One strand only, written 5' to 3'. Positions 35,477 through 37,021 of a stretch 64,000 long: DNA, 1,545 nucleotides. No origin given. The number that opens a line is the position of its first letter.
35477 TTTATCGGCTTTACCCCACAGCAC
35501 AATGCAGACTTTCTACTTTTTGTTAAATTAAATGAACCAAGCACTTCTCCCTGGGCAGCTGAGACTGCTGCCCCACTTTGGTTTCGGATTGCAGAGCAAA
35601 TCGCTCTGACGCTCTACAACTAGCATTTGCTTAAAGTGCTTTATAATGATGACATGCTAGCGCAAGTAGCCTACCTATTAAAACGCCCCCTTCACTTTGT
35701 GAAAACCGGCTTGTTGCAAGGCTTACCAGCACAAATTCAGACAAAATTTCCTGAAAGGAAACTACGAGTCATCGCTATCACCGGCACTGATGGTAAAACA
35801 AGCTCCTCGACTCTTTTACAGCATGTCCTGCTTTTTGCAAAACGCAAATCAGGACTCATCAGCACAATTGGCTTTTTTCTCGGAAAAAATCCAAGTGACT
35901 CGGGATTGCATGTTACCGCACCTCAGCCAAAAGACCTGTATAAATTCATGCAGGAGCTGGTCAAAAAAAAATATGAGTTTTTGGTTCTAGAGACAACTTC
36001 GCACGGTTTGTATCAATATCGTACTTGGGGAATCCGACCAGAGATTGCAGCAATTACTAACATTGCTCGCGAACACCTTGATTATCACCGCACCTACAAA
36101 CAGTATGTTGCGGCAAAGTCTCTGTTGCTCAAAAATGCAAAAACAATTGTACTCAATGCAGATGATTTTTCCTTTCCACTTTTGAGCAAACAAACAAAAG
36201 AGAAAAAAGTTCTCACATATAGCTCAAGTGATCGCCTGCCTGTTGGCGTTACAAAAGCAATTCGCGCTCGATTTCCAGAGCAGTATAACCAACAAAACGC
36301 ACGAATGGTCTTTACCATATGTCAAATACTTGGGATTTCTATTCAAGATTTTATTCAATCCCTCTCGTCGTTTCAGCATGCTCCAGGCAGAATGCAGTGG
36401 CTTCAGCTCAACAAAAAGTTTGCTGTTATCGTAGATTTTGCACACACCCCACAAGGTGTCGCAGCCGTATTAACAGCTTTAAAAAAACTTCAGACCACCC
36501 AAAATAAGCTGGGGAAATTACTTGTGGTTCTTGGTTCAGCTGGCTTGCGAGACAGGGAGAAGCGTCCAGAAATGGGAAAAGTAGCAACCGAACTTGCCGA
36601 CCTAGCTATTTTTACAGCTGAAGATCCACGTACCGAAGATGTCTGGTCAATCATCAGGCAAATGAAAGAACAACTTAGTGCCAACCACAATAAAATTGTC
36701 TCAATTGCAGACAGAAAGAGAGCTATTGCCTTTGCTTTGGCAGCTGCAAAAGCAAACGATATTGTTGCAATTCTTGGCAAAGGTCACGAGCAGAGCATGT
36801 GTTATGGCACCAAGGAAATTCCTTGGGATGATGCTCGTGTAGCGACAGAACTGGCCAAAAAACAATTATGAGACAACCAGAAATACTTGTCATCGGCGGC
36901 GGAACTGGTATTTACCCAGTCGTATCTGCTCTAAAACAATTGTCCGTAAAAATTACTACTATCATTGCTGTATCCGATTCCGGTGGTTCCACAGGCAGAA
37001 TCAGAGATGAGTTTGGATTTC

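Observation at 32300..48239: Remodelled dcw cluster containing yvcK/glmR and murA but lacking murD, murF and ddl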

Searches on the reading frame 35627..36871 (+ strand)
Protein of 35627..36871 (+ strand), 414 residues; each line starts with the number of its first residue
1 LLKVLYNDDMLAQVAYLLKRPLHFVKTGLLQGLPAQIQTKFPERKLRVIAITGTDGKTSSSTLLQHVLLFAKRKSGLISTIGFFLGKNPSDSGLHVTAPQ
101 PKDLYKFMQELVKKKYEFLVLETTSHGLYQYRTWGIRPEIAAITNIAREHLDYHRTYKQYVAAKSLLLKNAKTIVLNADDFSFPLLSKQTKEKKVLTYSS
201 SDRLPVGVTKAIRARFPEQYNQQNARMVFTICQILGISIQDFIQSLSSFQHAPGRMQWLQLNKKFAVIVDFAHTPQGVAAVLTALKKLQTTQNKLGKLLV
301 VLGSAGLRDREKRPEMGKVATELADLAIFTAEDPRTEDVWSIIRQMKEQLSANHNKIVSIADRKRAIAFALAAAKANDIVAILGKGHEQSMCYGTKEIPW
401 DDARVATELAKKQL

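Call 3: search_protein_families(library=pfam, proteins=[window:35627-36871:+])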
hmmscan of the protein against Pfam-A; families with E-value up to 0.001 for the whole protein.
window:35627-36871:+ (414 aa): 2 families
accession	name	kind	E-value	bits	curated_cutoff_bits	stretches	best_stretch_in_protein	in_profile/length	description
PF08245.18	Mur_ligase_M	-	8.7e-34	117.7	24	1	51-215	1-157/200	Mur ligase middle domain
PF02875.26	Mur_ligase_C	-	1.1e-28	101.1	28.4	1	254-386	1-127/127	Mur ligase, glutamate ligase domain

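Call 5: search_protein_families(library=ncbifam, proteins=[window:35627-36871:+], max_evalue=0.01)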
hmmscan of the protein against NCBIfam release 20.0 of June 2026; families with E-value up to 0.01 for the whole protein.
window:35627-36871:+ (414 aa): 30 families (the best 25 are shown)
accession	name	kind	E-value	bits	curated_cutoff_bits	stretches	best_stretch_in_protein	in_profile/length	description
TIGR01085.1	murE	subfamily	7.8e-101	338.3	257.3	2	212-409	278-470/472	UDP-N-acetylmuramyl-tripeptide synthetase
NF001126.0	PRK00139.1-4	equivalog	2.2e-94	316.8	373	2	210-413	287-485/486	UDP-N-acetylmuramoyl-L-alanyl-D-glutamate--2,6-diaminopimelate ligase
NF001124.0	PRK00139.1-2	equivalog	8.7e-90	301.8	476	2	209-412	295-494/500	UDP-N-acetylmuramoyl-L-alanyl-D-glutamate--2,6-diaminopimelate ligase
NF008896.0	PRK11929.1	equivalog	1.2e-84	284.9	1023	2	212-409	302-497/965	bifunctional UDP-N-acetylmuramoyl-L-alanyl-D-glutamate--2,6-diaminopimelate ligase MurE/UDP-N-acetylmuramoyl-tripeptide--D-alanyl-D-alanine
NF001123.0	PRK00139.1-1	equivalog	6.5e-68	229.6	586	2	211-412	296-491/493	UDP-N-acetylmuramoyl-L-alanyl-D-glutamate--2,6-diaminopimelate ligase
NF010628.0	PRK14022.1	equivalog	4.9e-63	213.5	536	1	39-389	104-459/483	UDP-N-acetylmuramoyl-L-alanyl-D-glutamate--L-lysine ligase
NF001130.0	PRK00139.2-4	equivalog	4.6e-56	190.6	715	2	206-411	311-512/516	UDP-N-acetylmuramoyl-L-alanyl-D-glutamate--2,6-diaminopimelate ligase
NF001129.0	PRK00139.2-3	equivalog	6.5e-43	147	762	2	219-402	319-506/517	UDP-N-acetylmuramoyl-L-alanyl-D-glutamate--2,6-diaminopimelate ligase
NF001127.0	PRK00139.2-1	equivalog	3e-34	118.6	997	2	190-391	297-491/520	UDP-N-acetylmuramoyl-L-alanyl-D-glutamate--2,6-diaminopimelate ligase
TIGR02068.2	cya_phycin_syn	equivalog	6.9e-33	113.7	850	2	219-388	682-852/862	cyanophycin synthetase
NF010623.0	PRK14016.1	subfamily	3.1e-29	101.7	877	2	191-388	654-854/871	cyanophycin synthetase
NF001131.0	PRK00139.2-5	equivalog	2.2e-28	99.3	1000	1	39-390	102-462/483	UDP-N-acetylmuramoyl-L-alanyl-D-glutamate--2,6-diaminopimelate ligase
TIGR01087.1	murD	equivalog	1.7e-26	93.3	211.95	2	110-290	146-340/441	UDP-N-acetylmuramoyl-L-alanine--D-glutamate ligase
NF053645.1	pMurC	equivalog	1.3e-25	90.1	560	3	227-291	326-388/492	pseudomurein biosynthesis peptide ligase pMurC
TIGR01082.1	murC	equivalog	5.2e-21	75.2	335.1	2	211-388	263-441/449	UDP-N-acetylmuramate--L-alanine ligase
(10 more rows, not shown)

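Call 12: search_solved_structures(query=window:35627-36871:+, show_alignments=3, max_evalue=1e-10)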
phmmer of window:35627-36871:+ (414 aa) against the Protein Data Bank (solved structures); distinct sequences matched with E-value up to 1e-10: 18.
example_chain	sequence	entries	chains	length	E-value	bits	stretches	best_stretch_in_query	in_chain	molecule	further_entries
2wtz_A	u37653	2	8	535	1.8e-52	181.9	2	205-403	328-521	UDP-N-ACETYLMURAMOYL-L-ALANYL-D-GLUTAMATE--2,6-DIAMINOPIMELATE LIGASE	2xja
8g6p_A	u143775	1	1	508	3.6e-51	177.6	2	205-404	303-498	UDP-N-acetylmuramoyl-L-alanyl-D-glutamate--2,6-diaminopimelate ligase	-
7d27_A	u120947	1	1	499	1.6e-46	162.3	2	218-390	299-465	UDP-N-acetylmuramoyl-L-alanyl-D-glutamate--2,6-diaminopimelate ligase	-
8f5d_A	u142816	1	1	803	1.7e-46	162.2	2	214-406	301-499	Multifunctional fusion protein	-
4bub_A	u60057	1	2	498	3.8e-45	157.8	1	41-412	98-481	UDP-N-ACETYLMURAMOYL-L-ALANYL-D-GLUTAMATE--LD-LYSINE LIGASE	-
7b6o_A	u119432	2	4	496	1.6e-43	152.5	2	218-404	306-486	UDP-N-acetylmuramoyl-L-alanyl-D-glutamate-2,6-diaminopimelate ligase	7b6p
1e8c_A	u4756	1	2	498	3e-43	151.6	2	218-404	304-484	UDP-N-ACETYLMURAMOYLALANYL-D-GLUTAMATE--2,6-DIAMINOPIMELATE LIGASE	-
7b53_A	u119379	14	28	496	3e-43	151.6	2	218-404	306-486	UDP-N-acetylmuramoyl-L-alanyl-D-glutamate--2,6-diaminopimelate ligase | UDP-N-acetylmuramoyl-L-alanyl-D-glutamate-2,6-diaminopimelate ligase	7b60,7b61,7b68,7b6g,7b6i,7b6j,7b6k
8w9z_N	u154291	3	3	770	2e-40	142.3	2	39-169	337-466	UDP-N-acetylmuramoyl-L-alanyl-D-glutamate--2, 6-diaminopimelate ligase-like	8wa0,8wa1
4c12_A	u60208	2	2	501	1.7e-37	132.7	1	39-412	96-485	UDP-N-ACETYLMURAMOYL-L-ALANYL-D-GLUTAMATE--L-LYSINE LIGASE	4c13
8r5o_Q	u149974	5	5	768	1.8e-30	109.5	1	220-406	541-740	PAP11 | PAP11, MurE-like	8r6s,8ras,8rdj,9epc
8qma_O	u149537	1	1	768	2.7e-30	108.9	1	224-406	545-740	PAP11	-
8xzv_J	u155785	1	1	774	5.1e-28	101.5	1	218-346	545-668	MurE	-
6vr7_A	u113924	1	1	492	2.8e-13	52.9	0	215-387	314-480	Mur ligase middle domain protein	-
7wac_A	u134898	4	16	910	1.8e-11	46.9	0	44-188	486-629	Cyanophycin synthase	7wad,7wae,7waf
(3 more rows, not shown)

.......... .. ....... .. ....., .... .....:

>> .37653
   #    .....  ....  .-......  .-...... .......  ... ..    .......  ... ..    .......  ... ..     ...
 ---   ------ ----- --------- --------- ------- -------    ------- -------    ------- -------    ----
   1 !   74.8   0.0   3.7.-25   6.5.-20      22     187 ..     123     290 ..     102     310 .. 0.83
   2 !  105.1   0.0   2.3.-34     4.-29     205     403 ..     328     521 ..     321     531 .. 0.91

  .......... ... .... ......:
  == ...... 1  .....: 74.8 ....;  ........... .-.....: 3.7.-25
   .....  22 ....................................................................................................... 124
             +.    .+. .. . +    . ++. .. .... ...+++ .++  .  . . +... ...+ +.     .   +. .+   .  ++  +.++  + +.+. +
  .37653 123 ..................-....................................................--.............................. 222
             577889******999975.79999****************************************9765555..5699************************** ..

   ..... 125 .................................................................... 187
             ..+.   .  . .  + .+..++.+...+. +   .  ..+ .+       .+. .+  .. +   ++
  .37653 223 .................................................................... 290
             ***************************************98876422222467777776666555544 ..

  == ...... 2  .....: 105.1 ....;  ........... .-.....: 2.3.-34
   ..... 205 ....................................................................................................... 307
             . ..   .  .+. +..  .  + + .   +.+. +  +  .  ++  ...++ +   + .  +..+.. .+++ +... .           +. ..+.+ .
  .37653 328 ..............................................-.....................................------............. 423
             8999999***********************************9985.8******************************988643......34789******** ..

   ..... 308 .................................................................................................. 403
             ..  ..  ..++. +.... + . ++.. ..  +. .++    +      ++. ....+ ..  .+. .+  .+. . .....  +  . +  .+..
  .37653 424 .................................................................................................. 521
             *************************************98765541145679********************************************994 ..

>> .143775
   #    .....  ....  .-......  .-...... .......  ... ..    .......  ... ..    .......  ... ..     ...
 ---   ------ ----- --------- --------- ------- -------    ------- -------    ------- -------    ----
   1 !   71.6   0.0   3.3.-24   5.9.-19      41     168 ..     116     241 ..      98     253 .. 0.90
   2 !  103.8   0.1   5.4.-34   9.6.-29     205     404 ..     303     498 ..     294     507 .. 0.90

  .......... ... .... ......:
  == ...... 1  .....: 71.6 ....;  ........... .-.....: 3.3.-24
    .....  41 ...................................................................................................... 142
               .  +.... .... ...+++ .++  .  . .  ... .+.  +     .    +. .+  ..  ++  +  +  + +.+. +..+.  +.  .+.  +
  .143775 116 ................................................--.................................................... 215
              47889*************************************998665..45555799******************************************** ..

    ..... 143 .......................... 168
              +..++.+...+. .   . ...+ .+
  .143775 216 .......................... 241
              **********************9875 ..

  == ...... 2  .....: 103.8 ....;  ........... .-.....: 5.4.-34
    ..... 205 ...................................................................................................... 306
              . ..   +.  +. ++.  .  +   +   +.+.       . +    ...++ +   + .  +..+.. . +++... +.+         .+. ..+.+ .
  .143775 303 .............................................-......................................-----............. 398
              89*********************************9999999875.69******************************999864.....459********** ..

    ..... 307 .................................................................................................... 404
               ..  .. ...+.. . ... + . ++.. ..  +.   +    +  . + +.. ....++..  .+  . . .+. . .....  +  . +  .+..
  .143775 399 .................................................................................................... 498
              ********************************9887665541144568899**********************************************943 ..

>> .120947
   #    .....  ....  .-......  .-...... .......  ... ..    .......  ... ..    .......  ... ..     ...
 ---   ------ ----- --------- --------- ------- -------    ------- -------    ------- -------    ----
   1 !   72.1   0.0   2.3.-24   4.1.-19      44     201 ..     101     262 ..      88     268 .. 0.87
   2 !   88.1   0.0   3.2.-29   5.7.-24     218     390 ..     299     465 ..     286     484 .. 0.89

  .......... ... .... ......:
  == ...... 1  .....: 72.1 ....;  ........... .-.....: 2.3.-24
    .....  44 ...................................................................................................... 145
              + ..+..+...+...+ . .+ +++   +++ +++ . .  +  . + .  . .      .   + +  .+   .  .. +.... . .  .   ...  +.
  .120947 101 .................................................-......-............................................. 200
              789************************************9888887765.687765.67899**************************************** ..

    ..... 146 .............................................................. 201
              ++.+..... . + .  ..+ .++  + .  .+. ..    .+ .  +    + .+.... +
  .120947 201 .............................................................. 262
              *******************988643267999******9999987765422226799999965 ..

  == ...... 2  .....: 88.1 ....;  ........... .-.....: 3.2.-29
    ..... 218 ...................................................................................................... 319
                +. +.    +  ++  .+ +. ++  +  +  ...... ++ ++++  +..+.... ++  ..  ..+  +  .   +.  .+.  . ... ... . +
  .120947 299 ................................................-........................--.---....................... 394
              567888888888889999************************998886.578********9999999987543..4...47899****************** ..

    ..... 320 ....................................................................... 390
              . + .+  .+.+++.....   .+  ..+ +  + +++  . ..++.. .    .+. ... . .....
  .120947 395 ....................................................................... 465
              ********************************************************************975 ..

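Call 39: search_protein_representatives(protein=window:35627-36871:+)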
Query: 414 residues. Proteins with E-value up to 0.001 (for the whole library): 25042; up to 1e-10: 15319; up to 1e-30: 7756. The best 150 are listed.
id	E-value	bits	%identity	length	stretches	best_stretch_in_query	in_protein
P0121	3.4e-136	470.7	55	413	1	10-409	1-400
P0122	7.8e-115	400.4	50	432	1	12-408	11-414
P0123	3.0e-112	391.9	39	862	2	15-410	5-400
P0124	4.1e-104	365.1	47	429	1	12-406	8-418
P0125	2.9e-99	349.1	54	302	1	112-410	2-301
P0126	9.1e-92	324.5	41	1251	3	42-408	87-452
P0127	1.9e-89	316.9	45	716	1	41-412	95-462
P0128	1.4e-88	314.0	35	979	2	44-412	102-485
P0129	2.7e-84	299.9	42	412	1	15-411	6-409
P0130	5.4e-83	295.6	43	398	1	35-407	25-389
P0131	3.0e-81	289.9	43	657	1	33-406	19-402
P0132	4.9e-81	289.1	43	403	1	13-410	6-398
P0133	1.1e-80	288.0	44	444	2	29-189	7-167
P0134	1.3e-80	287.7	40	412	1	21-412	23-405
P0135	5.3e-80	285.8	41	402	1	33-408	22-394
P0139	6.6e-79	282.1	43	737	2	32-408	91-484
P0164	2.3e-72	260.6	43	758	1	43-410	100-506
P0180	5.5e-71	256.1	44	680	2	216-405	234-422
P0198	2.4e-68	247.4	40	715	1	42-411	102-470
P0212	1.0e-66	242.0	42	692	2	214-407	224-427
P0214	1.0e-66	242.0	40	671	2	212-408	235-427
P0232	1.7e-64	234.7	35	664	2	43-409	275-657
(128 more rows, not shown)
